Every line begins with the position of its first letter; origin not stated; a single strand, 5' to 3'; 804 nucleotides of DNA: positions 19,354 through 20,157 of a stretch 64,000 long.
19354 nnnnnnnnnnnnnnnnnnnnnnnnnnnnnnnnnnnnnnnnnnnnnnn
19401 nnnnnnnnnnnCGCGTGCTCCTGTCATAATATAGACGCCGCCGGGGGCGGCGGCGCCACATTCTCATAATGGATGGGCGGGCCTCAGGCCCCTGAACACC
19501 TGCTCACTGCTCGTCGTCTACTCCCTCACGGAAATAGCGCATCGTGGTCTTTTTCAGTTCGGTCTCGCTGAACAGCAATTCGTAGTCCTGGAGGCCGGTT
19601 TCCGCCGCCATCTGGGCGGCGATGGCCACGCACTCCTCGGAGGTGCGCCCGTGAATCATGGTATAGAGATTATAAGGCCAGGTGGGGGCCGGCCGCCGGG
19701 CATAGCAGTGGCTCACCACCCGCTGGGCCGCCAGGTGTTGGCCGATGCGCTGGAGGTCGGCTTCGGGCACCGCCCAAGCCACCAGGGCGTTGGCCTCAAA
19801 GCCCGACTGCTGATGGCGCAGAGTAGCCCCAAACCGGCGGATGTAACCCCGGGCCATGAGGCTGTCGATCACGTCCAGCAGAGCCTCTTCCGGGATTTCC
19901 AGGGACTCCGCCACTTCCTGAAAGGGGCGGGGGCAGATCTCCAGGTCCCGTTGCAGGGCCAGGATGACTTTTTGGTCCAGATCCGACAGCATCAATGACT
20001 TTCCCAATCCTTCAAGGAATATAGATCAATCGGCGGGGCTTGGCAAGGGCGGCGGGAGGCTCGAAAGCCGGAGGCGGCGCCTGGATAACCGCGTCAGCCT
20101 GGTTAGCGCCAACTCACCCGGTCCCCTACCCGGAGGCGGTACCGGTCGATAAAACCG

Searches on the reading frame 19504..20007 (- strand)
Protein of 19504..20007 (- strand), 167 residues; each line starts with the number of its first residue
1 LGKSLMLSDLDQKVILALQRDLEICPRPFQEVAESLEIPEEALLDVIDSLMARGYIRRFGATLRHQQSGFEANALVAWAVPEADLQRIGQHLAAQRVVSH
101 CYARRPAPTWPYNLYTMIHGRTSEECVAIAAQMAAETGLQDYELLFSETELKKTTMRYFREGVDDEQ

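Call 91: search_protein_families(library=pfam, proteins=[window:19504-20007:-], max_evalue=0.01)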
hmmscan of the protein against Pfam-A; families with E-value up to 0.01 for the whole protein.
window:19504-20007:- (167 aa): 4 families
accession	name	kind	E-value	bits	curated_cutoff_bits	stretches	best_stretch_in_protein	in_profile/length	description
PF17805.7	AsnC_trans_reg2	-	1.7e-30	105.4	27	1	68-152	2-86/86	AsnC-like ligand binding domain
PF22451.2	NirdL-like_HTH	-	1.3e-11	44.4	27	1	11-57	1-47/47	Siroheme decarboxylase NirDL-like HTH domain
PF13404.12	HTH_AsnC-type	-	0.00064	19.9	27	1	7-43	1-34/42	AsnC-type helix-turn-helix domain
PF01978.25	TrmB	-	0.0044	17.3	25.6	0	8-58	7-54/68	Sugar-specific transcriptional regulator TrmB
